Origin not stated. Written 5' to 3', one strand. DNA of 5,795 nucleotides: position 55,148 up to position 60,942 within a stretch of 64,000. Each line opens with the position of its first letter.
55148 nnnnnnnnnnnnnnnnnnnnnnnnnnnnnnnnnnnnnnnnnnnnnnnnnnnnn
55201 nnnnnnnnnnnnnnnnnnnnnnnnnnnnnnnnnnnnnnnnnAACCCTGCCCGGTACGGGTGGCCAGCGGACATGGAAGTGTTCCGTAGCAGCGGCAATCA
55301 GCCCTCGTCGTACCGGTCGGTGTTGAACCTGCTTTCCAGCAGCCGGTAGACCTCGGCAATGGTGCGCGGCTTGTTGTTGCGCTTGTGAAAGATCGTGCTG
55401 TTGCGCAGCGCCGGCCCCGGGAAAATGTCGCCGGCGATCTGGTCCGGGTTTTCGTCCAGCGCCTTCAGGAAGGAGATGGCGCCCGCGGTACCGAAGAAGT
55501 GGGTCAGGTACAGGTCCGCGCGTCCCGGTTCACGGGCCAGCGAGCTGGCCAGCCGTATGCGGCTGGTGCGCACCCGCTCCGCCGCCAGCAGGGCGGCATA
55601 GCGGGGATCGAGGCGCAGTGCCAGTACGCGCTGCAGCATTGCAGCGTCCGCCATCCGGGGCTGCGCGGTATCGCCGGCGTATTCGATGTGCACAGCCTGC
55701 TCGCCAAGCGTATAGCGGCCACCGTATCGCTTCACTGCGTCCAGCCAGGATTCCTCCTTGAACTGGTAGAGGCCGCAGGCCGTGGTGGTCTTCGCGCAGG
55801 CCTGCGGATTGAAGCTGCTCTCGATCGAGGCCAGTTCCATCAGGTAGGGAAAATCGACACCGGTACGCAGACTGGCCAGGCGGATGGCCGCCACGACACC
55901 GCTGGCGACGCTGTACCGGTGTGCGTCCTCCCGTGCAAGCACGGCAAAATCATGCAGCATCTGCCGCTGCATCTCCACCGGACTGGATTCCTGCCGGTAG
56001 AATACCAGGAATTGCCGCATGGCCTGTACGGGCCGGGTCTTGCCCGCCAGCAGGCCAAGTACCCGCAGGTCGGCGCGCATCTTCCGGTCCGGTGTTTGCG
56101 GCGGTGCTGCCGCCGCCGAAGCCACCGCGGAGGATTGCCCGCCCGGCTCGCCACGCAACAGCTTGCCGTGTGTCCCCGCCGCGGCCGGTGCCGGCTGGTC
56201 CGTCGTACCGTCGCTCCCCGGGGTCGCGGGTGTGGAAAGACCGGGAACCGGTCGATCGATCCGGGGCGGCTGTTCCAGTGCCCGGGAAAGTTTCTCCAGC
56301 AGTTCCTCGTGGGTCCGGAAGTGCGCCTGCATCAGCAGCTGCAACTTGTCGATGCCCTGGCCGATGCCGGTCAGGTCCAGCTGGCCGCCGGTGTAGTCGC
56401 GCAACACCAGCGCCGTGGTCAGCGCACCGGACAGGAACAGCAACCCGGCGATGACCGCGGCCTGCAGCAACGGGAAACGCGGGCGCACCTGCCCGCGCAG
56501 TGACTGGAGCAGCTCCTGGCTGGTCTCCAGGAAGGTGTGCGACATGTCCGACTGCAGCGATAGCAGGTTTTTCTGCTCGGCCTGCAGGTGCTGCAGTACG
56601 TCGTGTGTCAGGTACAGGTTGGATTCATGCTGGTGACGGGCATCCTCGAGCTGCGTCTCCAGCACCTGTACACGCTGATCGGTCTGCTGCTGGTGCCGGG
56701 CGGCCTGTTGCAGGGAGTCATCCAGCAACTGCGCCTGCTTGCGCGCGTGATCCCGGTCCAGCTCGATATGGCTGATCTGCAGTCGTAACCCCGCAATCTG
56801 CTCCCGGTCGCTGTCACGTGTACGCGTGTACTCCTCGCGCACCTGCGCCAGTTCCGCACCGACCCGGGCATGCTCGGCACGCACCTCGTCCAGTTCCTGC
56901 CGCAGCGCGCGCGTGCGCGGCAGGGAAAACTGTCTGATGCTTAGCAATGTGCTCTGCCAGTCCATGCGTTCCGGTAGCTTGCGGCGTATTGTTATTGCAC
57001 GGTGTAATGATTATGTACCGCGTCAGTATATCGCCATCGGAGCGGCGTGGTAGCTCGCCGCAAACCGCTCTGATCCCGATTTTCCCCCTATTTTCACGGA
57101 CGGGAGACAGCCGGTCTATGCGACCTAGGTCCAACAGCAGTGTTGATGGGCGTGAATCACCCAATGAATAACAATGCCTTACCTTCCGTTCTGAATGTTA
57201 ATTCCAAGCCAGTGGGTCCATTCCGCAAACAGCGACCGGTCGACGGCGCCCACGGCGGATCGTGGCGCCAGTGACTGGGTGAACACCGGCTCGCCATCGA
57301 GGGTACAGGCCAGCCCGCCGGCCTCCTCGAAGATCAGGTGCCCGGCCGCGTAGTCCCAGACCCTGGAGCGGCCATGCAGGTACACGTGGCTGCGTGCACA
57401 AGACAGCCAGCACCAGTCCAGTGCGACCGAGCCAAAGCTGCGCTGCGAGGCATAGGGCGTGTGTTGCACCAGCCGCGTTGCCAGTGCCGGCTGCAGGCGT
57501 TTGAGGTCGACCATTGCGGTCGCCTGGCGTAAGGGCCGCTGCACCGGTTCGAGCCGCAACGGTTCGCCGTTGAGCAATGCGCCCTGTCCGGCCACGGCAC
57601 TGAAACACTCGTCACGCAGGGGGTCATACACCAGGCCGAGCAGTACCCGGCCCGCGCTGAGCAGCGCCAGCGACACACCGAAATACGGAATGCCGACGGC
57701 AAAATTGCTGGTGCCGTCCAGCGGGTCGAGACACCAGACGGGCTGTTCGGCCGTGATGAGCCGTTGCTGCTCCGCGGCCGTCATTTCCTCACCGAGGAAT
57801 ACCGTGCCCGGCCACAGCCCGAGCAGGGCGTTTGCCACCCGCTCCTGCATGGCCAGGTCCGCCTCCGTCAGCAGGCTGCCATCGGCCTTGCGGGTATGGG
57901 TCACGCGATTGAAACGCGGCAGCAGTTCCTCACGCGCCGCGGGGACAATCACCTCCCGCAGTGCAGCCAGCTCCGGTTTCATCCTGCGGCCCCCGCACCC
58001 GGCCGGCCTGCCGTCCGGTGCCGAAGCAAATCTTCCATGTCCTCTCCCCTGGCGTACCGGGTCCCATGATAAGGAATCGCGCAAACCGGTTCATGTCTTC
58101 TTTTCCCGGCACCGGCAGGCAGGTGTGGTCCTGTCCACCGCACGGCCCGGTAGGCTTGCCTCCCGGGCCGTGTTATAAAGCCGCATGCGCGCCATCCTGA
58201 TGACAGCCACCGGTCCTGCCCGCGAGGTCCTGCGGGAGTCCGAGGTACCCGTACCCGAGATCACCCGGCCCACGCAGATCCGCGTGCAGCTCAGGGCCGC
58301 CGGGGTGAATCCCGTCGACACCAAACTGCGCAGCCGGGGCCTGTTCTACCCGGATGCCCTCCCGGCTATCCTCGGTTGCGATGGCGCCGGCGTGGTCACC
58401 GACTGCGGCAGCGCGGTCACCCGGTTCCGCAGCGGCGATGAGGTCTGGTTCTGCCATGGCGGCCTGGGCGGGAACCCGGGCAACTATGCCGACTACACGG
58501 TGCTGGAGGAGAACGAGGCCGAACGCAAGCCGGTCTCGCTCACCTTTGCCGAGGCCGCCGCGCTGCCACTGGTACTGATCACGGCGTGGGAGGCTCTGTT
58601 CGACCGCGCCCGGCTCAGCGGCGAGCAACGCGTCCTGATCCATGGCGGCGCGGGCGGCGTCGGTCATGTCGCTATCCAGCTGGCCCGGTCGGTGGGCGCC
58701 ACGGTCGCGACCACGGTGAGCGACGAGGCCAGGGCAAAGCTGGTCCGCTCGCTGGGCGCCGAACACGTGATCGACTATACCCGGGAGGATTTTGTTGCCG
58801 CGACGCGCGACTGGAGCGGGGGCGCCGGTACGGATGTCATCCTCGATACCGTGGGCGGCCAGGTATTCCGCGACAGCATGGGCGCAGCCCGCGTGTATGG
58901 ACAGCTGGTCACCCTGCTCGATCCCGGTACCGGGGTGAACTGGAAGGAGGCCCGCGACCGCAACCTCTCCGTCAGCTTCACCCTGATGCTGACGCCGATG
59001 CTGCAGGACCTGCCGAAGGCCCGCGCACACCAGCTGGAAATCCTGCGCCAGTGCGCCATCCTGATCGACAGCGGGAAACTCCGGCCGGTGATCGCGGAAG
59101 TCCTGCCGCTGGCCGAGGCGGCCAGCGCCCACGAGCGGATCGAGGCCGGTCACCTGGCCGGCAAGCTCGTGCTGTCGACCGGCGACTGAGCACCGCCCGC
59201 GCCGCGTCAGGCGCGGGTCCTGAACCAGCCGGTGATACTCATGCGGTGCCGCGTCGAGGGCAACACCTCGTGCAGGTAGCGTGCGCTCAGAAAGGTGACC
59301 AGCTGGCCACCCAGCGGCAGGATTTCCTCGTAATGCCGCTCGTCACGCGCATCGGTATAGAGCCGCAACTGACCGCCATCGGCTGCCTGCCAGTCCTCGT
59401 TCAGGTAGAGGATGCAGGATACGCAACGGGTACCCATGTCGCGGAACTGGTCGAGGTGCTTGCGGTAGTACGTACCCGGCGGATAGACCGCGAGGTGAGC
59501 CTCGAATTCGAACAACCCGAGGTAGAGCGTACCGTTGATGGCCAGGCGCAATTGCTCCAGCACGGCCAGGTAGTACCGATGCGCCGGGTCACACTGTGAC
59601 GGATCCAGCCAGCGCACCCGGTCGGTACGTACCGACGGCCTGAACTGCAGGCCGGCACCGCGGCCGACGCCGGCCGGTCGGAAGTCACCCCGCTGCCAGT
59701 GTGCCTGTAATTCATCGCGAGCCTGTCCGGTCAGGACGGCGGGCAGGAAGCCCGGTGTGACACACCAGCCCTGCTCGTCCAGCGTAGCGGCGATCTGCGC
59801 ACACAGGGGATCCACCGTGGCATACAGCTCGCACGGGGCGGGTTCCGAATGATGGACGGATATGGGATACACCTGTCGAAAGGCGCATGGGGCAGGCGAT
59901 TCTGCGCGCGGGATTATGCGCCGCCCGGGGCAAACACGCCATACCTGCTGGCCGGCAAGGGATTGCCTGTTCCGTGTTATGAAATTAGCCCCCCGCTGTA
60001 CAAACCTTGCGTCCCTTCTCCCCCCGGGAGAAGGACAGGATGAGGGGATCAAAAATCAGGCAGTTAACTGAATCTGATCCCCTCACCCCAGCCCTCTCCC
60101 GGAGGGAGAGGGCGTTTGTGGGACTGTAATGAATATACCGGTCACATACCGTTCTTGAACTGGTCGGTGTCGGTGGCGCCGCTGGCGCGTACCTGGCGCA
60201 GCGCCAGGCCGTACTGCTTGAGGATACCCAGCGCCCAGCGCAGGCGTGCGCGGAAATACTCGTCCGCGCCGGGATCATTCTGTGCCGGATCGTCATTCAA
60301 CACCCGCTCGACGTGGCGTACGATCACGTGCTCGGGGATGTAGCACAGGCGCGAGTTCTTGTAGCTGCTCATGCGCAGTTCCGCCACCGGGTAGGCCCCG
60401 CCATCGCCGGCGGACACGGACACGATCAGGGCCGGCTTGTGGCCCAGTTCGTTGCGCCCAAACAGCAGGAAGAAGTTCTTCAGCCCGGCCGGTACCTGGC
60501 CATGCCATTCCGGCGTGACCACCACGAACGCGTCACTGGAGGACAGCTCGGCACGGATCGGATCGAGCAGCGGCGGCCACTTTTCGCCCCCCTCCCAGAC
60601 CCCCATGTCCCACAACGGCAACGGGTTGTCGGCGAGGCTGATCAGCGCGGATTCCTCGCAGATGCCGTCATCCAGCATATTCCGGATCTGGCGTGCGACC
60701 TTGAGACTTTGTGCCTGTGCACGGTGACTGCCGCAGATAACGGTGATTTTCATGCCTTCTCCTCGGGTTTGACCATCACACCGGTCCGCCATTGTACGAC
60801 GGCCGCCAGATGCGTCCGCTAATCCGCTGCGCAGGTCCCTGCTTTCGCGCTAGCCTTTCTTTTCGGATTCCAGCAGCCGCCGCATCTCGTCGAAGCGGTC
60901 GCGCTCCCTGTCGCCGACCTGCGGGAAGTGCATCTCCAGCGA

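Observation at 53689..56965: Coiled-coil/SLT transglycosylase protein co-transcribed with a mini Ser/Thr-kinase-fold protein and a PP2C phosphatase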

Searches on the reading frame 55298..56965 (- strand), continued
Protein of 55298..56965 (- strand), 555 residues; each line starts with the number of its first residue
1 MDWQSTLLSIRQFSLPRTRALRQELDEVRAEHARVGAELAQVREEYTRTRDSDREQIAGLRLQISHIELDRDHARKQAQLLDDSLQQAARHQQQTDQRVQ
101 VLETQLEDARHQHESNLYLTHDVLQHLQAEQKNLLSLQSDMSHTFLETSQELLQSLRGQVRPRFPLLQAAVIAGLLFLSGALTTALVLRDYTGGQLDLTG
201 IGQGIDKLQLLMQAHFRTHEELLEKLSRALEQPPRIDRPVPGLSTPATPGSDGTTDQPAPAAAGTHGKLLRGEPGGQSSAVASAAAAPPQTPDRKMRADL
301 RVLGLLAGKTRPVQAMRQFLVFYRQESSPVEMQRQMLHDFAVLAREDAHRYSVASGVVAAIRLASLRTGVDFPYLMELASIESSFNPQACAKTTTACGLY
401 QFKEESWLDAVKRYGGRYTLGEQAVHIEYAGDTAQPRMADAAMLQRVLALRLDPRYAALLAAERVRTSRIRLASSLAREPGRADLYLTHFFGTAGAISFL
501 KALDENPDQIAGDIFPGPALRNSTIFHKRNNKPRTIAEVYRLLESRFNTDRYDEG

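Call 72: fold_search(model_id=the predicted structure, library=pdb)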
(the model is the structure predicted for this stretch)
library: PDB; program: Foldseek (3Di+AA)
matches with E <= 10: 185; with E <= 0.001: 1
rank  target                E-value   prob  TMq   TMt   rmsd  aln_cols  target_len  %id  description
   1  3bkh                  2.4e-11  1.00  0.28  0.57  12.2       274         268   26  Crystal structure of the bacteriophage phiKZ lytic transglycosylase, gp144 (released 2008-01-08)
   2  6gi3                  4.0e-03  1.00  0.20  0.51   6.8       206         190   20  Structure of Lytic Transglycosylase MltE mutant S73A from E.coli (released 2018-10-10)
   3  6ghz_B                4.2e-03  1.00  0.22  0.53   6.6       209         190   18  Structure of Lytic Transglycosylase MltE mutant Y192F from E.coli (released 2018-10-31)
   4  9xps_S                4.4e-03  1.00  0.19  0.52  13.5       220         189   22  The neck structure of the Phage Phikz (released 2026-02-11)
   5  6ghy_A                5.2e-03  1.00  0.21  0.54   6.9       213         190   19  Structure of Lytic Transglycosylase MltE inactive mutant E64Q from E.coli (released 2018-10-31)
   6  6ghz_A                6.3e-03  1.00  0.21  0.52   6.6       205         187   19  Structure of Lytic Transglycosylase MltE mutant Y192F from E.coli (released 2018-10-31)
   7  2y8p_B                6.6e-03  1.00  0.21  0.55   7.7       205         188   18  Crystal Structure of an Outer Membrane-Anchored Endolytic Peptidoglycan Lytic Transglycosylase (MltE) from Escherichia (released 2011-04-13)
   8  6gi4                  7.3e-03  1.00  0.20  0.52   6.9       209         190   19  Structure of Lytic Transglycosylase MltE mutant S75A from E.coli (released 2018-10-10)
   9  6ghy_B                7.7e-03  1.00  0.21  0.54   6.9       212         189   19  Structure of Lytic Transglycosylase MltE inactive mutant E64Q from E.coli (released 2018-10-31)
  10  4hjy_A                7.7e-03  1.00  0.19  0.51   6.6       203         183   18  2.4 A Crystal structure of E. coli MltE-E64Q with bound chitopentaose (released 2012-10-24)
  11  4p0g_A                9.4e-03  1.00  0.22  0.27   8.3       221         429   16  Crystal structure of MltF from Pseudomonas aeruginosa complexed with bulgecin and muropeptide (released 2015-03-18)
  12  4hjv_D                9.8e-03  1.00  0.20  0.50   6.8       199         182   20  Crystal structure of E. coli MltE with bound bulgecin and murodipeptide (released 2012-10-24)
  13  2y8p_A                9.8e-03  1.00  0.21  0.51   6.8       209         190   20  Crystal Structure of an Outer Membrane-Anchored Endolytic Peptidoglycan Lytic Transglycosylase (MltE) from Escherichia (released 2011-04-13)
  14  4owd                  1.0e-02  1.00  0.21  0.27   8.0       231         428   15  Crystal structure of MltF from Pseudomonas aeruginosa complexed with cysteine (released 2015-03-18)
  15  5a5x_A                1.4e-02  1.00  0.20  0.25  13.6       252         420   13  Crystal Structure of Se-Met MltF from Pseudomonas aeruginosa (released 2016-10-12)
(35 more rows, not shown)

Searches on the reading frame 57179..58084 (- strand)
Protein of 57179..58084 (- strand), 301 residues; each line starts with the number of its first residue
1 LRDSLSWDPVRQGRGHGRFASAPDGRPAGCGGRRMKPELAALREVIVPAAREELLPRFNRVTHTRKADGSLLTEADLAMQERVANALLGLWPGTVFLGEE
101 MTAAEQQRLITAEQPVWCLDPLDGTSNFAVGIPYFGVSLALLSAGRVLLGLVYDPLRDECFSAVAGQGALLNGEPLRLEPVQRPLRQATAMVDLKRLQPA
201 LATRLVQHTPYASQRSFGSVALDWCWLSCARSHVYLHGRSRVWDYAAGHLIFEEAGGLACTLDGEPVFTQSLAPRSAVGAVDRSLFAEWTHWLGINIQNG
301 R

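Call 58: search_protein_families(library=pfam, proteins=[window:57179-58084:-], max_evalue=0.001)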
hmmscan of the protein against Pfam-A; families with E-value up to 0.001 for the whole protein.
window:57179-58084:- (301 aa): 1 family
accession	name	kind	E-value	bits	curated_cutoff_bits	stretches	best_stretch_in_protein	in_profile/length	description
PF00459.30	Inositol_P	-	8.1e-49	167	27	1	50-270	20-246/271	Inositol monophosphatase family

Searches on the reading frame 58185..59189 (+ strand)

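Call 58: search_protein_families(library=pfam, proteins=[window:58185-59189:+], max_evalue=0.001)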
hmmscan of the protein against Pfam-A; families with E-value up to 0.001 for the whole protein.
window:58185-59189:+ (334 aa): 3 families
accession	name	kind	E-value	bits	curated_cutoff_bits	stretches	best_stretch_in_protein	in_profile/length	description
PF13602.12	ADH_zinc_N_2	-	9.6e-32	111.2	27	1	190-330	1-134/134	Zinc-binding dehydrogenase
PF00107.32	ADH_zinc_N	-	4.2e-21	75.7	31.8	1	158-243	1-87/129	Zinc-binding dehydrogenase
PF08240.17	ADH_N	-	1.4e-14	54.7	23.5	1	29-112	2-99/104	Alcohol dehydrogenase GroES-like domain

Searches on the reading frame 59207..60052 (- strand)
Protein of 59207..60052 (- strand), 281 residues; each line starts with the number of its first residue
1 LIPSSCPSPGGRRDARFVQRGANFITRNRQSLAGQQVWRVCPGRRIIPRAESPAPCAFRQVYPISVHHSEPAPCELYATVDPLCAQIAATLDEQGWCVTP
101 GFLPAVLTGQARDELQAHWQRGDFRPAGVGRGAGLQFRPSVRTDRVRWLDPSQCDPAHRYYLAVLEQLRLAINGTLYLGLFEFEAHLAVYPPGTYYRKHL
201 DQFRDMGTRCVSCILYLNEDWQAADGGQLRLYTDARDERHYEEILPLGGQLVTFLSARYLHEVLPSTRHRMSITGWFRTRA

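Call 58: search_protein_families(library=pfam, proteins=[window:59207-60052:-], max_evalue=0.001)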
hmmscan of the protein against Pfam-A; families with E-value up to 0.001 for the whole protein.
window:59207-60052:- (281 aa): 2 families
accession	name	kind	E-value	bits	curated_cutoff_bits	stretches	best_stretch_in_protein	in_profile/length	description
PF13640.12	2OG-FeII_Oxy_3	-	1.1e-21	78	27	1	186-278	2-98/98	2OG-Fe(II) oxygenase superfamily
PF13661.12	2OG-FeII_Oxy_4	-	6.5e-19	68.7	27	1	186-278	2-98/98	2OG-Fe(II) oxygenase superfamily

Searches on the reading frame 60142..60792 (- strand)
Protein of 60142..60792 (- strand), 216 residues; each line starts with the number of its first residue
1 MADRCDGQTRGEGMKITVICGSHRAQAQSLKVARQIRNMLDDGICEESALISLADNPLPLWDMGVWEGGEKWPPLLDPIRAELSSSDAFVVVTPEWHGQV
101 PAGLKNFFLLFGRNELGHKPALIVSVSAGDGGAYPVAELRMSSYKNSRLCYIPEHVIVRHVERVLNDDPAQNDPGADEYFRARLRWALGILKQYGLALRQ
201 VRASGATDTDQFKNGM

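Call 73: search_protein_families(library=pfam, proteins=[window:60142-60792:-], max_evalue=0.001)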
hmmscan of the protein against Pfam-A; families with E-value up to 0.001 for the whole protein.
window:60142-60792:- (216 aa): 2 families
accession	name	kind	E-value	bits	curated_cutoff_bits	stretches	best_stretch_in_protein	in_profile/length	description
PF03358.20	FMN_red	-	4.4e-25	88.5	24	1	14-159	1-148/152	NADPH-dependent FMN reductase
PF02525.22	Flavodoxin_2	-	4.4e-05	23.7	27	1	14-108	1-100/198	Flavodoxin-like fold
